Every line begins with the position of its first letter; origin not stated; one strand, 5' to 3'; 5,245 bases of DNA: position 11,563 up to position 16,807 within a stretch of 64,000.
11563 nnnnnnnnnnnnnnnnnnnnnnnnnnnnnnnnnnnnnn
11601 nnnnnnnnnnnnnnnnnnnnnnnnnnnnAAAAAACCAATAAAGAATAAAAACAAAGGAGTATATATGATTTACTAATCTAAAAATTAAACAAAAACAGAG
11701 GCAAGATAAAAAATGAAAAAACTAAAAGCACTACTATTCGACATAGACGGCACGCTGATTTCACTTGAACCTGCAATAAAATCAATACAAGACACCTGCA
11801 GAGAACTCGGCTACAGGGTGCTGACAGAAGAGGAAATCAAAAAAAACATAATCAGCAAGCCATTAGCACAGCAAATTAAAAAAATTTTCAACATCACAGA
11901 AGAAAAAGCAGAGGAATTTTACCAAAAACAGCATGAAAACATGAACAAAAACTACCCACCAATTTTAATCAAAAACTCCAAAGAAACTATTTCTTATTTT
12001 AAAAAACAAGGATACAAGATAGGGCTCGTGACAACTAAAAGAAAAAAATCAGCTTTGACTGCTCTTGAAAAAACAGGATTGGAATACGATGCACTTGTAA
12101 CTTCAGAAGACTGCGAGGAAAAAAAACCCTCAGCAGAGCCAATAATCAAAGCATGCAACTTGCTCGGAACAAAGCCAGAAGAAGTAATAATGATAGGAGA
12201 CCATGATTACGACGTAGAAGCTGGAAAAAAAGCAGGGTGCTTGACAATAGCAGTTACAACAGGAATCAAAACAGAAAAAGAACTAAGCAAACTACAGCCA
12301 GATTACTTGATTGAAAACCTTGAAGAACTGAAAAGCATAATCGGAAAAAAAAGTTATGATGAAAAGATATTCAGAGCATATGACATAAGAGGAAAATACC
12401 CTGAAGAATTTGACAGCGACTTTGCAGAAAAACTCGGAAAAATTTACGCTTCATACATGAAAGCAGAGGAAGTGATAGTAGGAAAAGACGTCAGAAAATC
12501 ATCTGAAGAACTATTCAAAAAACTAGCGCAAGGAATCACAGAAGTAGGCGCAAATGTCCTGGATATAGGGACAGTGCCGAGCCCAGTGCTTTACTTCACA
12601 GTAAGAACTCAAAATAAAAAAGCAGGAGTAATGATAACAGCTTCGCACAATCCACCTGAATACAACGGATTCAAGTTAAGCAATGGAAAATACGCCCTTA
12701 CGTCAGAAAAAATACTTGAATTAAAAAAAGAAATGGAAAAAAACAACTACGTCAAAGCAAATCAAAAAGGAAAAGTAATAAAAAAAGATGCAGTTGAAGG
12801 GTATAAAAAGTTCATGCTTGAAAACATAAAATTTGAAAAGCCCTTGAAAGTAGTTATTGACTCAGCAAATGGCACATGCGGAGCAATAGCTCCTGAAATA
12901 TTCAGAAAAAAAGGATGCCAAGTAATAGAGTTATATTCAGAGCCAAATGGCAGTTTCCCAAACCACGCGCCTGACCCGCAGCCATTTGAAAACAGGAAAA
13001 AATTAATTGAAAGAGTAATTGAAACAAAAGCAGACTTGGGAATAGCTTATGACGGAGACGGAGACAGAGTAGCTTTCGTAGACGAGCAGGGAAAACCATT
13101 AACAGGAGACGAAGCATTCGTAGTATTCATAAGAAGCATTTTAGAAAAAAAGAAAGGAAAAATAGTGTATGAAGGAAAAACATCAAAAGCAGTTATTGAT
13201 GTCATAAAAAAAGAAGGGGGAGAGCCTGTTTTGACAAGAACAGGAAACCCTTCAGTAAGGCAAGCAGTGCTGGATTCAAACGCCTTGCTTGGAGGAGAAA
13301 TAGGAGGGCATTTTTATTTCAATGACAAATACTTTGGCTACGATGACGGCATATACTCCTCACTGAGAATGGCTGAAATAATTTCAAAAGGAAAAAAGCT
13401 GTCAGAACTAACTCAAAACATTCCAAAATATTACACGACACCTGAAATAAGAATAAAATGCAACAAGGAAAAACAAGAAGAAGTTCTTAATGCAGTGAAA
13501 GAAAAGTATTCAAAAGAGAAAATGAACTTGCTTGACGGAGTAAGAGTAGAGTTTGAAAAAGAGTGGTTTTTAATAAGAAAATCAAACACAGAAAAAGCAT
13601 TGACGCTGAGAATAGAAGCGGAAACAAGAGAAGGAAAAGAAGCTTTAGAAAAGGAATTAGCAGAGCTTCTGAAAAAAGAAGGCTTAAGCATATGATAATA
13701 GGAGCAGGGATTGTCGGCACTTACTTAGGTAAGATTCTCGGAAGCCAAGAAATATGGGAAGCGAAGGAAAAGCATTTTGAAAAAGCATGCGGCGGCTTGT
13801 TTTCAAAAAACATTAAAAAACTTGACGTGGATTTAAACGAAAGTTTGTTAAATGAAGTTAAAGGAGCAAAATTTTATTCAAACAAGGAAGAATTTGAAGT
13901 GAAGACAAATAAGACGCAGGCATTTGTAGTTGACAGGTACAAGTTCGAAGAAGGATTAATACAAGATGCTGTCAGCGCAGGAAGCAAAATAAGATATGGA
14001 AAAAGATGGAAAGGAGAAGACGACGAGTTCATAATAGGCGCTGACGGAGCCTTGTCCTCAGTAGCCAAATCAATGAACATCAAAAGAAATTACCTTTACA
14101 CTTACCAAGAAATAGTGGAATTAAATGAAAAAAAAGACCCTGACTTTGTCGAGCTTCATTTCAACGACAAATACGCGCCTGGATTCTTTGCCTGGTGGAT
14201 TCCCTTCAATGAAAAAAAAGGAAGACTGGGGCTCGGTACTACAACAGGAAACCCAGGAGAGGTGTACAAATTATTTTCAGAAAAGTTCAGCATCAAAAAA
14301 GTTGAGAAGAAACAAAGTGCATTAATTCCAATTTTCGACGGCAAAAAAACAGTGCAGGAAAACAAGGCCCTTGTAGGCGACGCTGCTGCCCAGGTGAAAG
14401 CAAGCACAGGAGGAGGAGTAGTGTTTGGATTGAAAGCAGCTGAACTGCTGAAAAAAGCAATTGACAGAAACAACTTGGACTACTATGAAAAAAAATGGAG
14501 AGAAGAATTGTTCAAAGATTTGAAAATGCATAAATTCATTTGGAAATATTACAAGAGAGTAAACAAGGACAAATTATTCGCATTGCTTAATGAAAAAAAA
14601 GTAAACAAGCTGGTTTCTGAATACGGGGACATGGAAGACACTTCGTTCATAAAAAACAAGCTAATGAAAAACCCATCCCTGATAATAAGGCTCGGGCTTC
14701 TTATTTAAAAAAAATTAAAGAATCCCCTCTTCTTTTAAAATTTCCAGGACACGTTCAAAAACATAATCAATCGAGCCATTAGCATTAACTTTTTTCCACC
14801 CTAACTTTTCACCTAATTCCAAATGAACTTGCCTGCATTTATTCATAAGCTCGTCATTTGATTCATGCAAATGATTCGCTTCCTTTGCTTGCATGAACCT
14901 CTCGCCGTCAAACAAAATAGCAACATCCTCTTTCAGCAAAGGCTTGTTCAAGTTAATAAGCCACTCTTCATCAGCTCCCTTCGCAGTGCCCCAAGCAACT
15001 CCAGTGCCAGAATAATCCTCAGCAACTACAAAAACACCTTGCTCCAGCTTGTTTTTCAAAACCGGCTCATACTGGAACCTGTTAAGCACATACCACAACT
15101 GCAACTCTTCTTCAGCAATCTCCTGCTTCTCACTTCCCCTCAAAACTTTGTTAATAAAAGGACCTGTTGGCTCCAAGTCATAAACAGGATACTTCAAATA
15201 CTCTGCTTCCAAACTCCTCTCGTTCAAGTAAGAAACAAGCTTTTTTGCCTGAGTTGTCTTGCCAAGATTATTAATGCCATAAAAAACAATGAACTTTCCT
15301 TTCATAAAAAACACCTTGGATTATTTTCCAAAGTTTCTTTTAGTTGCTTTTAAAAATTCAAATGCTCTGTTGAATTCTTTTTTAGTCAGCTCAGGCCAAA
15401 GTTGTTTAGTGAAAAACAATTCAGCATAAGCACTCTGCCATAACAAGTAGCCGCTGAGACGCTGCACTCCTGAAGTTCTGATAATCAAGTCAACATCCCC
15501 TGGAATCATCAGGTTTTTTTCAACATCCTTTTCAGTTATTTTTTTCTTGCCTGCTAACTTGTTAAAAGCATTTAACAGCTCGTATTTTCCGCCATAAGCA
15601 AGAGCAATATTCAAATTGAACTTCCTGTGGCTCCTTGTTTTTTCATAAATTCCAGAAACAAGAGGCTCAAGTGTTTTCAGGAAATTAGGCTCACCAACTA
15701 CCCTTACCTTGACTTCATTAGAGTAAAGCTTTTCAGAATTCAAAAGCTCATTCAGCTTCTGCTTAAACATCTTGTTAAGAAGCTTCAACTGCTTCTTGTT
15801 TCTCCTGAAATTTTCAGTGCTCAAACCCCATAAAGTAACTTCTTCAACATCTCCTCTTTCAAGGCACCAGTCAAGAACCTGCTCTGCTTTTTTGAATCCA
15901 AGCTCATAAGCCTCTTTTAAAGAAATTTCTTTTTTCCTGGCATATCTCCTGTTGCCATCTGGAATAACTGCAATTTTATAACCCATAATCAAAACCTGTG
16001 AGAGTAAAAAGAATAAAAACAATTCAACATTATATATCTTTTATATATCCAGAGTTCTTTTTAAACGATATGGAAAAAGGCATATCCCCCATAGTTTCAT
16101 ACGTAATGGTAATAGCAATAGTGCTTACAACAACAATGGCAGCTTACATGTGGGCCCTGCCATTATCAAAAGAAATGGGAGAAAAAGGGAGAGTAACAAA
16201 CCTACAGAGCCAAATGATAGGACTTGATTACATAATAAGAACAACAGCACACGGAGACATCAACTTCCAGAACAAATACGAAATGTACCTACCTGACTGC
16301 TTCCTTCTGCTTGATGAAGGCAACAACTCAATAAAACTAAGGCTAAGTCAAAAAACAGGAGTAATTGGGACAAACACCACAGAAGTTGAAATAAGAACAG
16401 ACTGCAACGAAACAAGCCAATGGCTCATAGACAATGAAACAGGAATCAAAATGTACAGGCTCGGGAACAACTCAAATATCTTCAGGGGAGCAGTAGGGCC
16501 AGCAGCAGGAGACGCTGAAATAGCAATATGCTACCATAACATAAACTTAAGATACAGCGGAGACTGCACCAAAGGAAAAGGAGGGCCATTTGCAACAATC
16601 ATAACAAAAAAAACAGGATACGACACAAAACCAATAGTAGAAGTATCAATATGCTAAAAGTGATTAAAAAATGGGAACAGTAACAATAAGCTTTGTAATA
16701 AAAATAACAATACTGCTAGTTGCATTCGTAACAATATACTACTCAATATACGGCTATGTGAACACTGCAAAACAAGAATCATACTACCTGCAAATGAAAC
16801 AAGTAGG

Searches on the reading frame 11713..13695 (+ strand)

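Call 7: search_protein_families(library=pfam, proteins=[window:11713-13695:+], max_evalue=0.01)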
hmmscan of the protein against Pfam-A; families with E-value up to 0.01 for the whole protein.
window:11713-13695:+ (660 aa): 7 families
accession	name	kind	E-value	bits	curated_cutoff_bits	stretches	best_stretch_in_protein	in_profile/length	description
PF02878.22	PGM_PMM_I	-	1.3e-36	125.7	22.5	1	218-345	2-135/138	Phosphoglucomutase/phosphomannomutase, alpha/beta/alpha domain I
PF13419.12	HAD_2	-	7.4e-36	124.4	23.8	1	7-181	1-178/178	Haloacid dehalogenase-like hydrolase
PF02879.22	PGM_PMM_II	-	3.4e-27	95.4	29.3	1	365-460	4-103/103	Phosphoglucomutase/phosphomannomutase, alpha/beta/alpha domain II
PF00702.32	Hydrolase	-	4.6e-23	83.1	26.4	1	5-175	2-191/191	haloacid dehalogenase-like hydrolase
PF02880.22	PGM_PMM_III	-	5.6e-20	72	20.7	1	465-572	2-113/115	Phosphoglucomutase/phosphomannomutase, alpha/beta/alpha domain III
PF13242.12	Hydrolase_like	-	8.9e-16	58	22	1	138-206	4-75/75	HAD-hyrolase-like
PF00408.26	PGM_PMM_IV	-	1.4e-07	31.9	23.1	1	578-651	1-67/68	Phosphoglucomutase/phosphomannomutase, C-terminal domain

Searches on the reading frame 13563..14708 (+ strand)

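Call 7: search_protein_families(library=pfam, proteins=[window:13563-14708:+], max_evalue=0.01)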
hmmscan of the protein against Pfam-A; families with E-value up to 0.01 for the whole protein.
window:13563-14708:+ (381 aa): 2 families
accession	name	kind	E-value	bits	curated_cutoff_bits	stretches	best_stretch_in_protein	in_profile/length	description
PF22578.2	GGR_cat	-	2e-06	28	27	1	180-254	5-80/88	Geranylgeranyl reductase catalytic domain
PF05834.18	Lycopene_cycl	-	0.0022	17.6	23.4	1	242-328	230-320/380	Lycopene cyclase protein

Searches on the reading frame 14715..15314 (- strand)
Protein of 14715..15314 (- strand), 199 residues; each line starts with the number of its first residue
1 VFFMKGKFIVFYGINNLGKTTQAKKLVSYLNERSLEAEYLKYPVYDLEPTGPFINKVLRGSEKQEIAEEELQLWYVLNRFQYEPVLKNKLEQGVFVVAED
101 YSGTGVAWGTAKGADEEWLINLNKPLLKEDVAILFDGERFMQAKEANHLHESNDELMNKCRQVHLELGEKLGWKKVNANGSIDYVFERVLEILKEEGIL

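Call 7: search_protein_families(library=pfam, proteins=[window:14715-15314:-], max_evalue=0.01)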
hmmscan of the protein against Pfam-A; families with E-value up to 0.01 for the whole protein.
window:14715-15314:- (199 aa): 1 family
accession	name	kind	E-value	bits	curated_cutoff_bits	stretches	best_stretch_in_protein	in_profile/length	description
PF02223.23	Thymidylate_kin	-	1.5e-17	64.3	27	1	13-188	3-184/185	Thymidylate kinase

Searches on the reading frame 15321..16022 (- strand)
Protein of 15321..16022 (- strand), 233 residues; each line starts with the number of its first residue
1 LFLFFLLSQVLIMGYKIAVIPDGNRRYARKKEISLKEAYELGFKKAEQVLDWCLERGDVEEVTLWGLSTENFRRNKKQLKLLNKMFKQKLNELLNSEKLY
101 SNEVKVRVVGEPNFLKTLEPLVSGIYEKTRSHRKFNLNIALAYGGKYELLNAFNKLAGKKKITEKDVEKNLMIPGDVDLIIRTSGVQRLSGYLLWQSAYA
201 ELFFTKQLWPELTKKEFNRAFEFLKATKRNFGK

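Call 7: search_protein_families(library=pfam, proteins=[window:15321-16022:-], max_evalue=0.01)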
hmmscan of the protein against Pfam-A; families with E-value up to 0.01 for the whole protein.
window:15321-16022:- (233 aa): 1 family
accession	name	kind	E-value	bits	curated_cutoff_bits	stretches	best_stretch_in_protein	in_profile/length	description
PF01255.24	Prenyltransf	-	3.5e-57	193.9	27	1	20-232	1-219/219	Putative undecaprenyl diphosphate synthase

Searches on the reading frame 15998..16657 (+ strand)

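Call 7: search_protein_families(library=pfam, proteins=[window:15998-16657:+], max_evalue=0.01)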
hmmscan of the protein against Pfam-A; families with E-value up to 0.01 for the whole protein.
window:15998-16657:+ (219 aa): 0 families

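Call 71: search_protein_families(library=ncbifam, proteins=[window:15998-16657:+], max_evalue=0.1)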
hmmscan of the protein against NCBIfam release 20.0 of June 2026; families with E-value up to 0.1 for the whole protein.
window:15998-16657:+ (219 aa): 2 families
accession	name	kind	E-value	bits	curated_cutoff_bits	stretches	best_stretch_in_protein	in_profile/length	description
TIGR02537.2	arch_flag_Nterm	domain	0.038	13.5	20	1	25-43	1-19/33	archaellin/type IV pilin N-terminal domain-containing protein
TIGR04551.1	TIGR04551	subfamily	0.08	11.8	300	1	90-175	282-369/519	TIGR04551 family protein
